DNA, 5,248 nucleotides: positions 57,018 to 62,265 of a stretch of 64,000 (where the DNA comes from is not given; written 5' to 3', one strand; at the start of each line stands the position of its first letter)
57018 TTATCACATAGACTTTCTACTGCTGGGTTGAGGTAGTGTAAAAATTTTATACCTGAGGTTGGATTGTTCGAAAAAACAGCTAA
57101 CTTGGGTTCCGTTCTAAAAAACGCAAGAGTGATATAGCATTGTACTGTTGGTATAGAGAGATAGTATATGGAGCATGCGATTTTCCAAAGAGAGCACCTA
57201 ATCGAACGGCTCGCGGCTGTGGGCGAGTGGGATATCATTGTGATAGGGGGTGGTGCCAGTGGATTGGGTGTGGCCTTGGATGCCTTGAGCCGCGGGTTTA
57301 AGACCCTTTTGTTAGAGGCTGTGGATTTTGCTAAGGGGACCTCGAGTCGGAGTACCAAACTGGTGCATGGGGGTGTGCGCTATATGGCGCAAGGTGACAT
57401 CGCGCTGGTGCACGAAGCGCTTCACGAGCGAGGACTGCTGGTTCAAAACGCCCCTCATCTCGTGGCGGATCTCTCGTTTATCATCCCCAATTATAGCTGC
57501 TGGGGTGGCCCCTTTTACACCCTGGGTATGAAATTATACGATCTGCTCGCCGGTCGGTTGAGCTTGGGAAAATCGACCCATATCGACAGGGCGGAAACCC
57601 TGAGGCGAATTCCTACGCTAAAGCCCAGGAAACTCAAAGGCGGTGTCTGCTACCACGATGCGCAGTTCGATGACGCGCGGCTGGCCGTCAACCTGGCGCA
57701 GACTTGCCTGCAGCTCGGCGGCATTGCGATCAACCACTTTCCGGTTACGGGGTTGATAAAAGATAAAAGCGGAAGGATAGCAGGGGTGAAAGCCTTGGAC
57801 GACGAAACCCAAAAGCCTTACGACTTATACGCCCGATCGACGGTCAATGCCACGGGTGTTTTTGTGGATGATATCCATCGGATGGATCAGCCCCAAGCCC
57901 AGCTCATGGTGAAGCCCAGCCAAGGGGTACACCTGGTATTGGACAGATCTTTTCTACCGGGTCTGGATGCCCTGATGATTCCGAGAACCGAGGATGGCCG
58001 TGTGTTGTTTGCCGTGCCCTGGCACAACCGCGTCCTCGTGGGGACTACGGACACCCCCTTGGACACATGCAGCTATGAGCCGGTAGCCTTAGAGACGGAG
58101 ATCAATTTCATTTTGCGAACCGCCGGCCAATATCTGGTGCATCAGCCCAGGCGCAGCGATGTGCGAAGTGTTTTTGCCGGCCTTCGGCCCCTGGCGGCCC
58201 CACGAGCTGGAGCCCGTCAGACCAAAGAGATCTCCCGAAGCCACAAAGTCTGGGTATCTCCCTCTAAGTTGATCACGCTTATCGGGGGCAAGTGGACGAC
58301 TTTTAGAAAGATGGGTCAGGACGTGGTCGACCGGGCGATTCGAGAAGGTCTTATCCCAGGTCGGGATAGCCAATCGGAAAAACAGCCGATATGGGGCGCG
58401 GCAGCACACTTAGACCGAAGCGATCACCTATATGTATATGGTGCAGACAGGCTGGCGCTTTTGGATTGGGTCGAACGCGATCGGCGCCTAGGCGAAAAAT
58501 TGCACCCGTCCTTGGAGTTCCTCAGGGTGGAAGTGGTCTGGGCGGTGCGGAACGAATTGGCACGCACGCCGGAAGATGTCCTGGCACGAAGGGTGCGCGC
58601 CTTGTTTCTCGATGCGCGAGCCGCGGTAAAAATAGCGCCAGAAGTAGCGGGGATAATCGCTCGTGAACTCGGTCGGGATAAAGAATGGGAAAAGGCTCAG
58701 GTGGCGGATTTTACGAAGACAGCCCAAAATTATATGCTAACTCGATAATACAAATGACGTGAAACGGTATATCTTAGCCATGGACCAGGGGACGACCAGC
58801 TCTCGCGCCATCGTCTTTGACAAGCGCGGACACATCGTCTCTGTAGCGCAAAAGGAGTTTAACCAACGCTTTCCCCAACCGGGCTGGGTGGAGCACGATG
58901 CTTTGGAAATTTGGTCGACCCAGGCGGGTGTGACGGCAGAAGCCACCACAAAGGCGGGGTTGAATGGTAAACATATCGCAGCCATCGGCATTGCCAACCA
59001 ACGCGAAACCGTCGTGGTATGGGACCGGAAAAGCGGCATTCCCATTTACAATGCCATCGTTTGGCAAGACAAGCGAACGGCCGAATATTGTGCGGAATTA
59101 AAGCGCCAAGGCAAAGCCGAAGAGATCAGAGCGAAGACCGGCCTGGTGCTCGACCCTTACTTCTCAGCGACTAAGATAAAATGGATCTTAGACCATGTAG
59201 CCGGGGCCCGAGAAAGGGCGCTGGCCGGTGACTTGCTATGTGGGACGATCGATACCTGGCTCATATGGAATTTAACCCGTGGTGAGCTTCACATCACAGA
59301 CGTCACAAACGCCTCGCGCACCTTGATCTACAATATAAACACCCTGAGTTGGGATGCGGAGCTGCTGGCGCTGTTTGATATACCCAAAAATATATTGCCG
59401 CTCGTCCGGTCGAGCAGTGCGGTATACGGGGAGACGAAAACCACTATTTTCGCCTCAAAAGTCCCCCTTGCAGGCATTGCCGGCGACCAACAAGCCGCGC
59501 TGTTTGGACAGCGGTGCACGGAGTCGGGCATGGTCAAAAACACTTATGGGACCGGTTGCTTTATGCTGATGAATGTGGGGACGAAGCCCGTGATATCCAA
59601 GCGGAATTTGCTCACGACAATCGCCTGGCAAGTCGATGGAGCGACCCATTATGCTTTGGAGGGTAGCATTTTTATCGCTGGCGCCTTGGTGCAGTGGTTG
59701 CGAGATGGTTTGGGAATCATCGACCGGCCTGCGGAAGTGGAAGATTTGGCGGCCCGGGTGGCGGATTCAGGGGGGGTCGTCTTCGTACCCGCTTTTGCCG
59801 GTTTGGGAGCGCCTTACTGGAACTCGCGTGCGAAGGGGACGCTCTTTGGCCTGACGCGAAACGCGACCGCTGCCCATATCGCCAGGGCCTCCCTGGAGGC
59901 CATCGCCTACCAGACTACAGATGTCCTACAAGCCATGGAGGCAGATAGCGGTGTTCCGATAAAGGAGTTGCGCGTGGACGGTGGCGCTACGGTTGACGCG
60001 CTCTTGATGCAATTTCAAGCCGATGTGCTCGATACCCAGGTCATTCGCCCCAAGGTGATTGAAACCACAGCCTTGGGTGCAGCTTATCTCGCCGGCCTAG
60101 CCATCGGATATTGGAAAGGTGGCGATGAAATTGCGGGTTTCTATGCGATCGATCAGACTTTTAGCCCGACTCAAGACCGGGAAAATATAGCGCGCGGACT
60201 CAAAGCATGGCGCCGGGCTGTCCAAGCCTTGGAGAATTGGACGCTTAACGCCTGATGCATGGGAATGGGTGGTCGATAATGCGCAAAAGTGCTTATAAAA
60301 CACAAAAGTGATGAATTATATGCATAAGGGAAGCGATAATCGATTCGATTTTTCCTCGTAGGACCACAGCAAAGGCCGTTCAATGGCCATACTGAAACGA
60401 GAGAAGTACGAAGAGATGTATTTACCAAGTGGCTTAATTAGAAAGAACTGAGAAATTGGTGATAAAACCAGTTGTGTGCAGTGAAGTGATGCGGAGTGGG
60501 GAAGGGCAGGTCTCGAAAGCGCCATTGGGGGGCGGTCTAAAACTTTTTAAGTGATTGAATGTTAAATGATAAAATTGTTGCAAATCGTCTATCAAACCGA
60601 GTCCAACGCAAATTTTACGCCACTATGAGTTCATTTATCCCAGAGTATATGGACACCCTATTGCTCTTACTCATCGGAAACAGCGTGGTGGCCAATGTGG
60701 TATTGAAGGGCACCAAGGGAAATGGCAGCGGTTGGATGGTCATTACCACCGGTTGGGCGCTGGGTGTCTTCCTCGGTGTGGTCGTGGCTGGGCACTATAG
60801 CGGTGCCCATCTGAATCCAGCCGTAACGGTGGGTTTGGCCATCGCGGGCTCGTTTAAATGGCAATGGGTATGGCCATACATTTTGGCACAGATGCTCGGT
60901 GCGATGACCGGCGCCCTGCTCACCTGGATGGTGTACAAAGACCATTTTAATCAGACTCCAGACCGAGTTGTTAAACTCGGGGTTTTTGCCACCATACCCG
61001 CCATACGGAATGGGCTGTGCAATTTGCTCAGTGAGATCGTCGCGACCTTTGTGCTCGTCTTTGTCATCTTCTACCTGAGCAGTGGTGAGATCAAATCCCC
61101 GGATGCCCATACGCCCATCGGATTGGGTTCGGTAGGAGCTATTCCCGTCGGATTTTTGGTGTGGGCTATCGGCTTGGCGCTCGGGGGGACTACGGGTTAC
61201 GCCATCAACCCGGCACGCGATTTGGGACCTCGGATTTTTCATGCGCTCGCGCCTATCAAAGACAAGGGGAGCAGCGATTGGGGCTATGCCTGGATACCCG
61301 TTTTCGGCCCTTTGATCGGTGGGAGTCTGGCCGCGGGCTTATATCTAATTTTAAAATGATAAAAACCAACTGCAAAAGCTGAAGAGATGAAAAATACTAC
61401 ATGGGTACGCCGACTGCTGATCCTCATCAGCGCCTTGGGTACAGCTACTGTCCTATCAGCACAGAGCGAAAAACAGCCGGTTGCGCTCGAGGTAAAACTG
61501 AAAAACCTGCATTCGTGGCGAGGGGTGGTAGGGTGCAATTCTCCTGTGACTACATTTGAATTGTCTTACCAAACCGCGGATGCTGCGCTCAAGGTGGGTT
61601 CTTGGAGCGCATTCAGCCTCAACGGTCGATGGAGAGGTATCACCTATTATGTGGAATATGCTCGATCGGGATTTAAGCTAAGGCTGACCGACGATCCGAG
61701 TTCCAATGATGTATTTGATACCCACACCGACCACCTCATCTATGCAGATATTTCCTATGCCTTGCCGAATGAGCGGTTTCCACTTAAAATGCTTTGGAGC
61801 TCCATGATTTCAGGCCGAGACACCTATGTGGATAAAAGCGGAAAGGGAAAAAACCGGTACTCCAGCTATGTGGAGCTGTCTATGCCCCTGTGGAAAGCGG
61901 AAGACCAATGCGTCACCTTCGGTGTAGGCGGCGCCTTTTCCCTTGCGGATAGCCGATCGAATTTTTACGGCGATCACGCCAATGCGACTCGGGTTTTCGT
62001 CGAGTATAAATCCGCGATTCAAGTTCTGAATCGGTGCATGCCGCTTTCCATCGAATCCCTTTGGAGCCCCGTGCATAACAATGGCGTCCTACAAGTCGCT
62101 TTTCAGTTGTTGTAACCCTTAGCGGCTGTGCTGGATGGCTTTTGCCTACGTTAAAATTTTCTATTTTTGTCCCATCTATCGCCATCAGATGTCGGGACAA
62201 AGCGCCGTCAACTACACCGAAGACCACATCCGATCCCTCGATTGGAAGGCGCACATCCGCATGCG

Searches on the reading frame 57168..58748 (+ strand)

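Call 64: search_protein_families(library=pfam, proteins=[window:57168-58748:+], max_evalue=0.001)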
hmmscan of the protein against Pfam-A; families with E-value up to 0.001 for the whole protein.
window:57168-58748:+ (526 aa): 4 families
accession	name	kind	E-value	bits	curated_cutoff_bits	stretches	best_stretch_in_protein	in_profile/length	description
PF01266.30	DAO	-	5.3e-50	171.4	27.9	1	22-345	1-314/353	FAD dependent oxidoreductase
PF16901.10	DAO_C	-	5.4e-22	78.4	31.4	1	369-506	6-124/126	C-terminal domain of alpha-glycerophosphate oxidase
PF00890.30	FAD_binding_2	-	2.2e-07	30.9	20.4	1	22-62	1-41/414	FAD binding domain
PF12831.13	FAD_oxidored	-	5.7e-05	23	27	1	22-62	1-41/416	FAD dependent oxidoreductase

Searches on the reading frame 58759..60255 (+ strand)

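Call 64: search_protein_families(library=pfam, proteins=[window:58759-60255:+], max_evalue=0.001)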
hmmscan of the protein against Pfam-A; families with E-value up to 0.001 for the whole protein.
window:58759-60255:+ (498 aa): 2 families
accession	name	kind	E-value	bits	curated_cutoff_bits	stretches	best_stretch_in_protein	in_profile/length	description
PF00370.27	FGGY_N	-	3.4e-80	269.6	28.8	1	4-250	1-245/245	FGGY family of carbohydrate kinases, N-terminal domain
PF02782.22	FGGY_C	-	2e-47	162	27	1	260-448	2-197/198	FGGY family of carbohydrate kinases, C-terminal domain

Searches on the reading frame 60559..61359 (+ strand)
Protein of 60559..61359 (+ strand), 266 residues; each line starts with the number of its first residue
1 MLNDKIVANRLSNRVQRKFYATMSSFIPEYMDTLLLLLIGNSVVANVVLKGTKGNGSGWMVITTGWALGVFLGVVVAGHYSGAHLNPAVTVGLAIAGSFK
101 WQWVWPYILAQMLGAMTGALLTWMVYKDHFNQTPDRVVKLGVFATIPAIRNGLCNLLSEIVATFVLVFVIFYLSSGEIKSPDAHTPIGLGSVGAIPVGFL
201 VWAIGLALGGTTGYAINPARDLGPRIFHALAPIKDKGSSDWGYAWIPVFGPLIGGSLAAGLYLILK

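Call 64: search_protein_families(library=pfam, proteins=[window:60559-61359:+], max_evalue=0.001)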
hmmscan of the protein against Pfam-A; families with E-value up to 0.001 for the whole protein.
window:60559-61359:+ (266 aa): 1 family
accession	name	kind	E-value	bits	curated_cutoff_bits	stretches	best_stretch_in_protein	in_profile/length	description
PF00230.25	MIP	-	1.4e-44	152.9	25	1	22-262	7-222/222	Major intrinsic protein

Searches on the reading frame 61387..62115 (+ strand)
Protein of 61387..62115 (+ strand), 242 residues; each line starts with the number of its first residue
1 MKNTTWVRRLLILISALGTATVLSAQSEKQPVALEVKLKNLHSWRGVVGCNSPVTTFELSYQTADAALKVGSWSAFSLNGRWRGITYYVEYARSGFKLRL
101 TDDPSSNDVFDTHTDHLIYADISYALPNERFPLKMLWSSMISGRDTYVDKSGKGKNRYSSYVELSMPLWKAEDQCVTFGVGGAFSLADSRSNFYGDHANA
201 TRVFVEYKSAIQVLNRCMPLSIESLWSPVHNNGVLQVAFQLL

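Call 64: search_protein_families(library=pfam, proteins=[window:61387-62115:+], max_evalue=0.001)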
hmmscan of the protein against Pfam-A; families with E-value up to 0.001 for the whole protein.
window:61387-62115:+ (242 aa): 0 families

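Call 72: find_encoding_contigs(protein=window:61387-62115:+, flank=10000, max_places=4)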
Protein window:61387-62115:+ (242 aa): 3 contigs read that carry it; 2 places shown.
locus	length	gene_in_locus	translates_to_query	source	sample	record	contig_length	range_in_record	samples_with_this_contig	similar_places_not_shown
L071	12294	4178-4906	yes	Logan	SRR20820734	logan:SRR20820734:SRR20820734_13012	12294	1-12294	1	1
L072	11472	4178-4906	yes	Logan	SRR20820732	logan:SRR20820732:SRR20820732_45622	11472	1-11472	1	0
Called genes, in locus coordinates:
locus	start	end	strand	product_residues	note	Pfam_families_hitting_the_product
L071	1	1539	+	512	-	?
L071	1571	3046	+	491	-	PF00370:FGGY_N, PF02782:FGGY_C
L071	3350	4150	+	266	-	PF00230:MIP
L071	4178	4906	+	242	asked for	-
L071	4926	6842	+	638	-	PF02518:HATPase_c, PF00204:DNA_gyraseB, PF01751:Toprim, PF00986:DNA_gyraseB_C (faint)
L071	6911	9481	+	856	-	PF00521:DNA_topoisoIV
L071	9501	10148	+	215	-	PF01694:Rhomboid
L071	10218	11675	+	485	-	PF01546:Peptidase_M20, PF07687:M20_dimer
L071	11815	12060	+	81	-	-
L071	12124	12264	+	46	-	-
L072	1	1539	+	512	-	?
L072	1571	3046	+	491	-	PF00370:FGGY_N, PF02782:FGGY_C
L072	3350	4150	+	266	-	PF00230:MIP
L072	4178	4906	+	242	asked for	-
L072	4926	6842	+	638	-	PF02518:HATPase_c, PF00204:DNA_gyraseB, PF01751:Toprim, PF00986:DNA_gyraseB_C (faint)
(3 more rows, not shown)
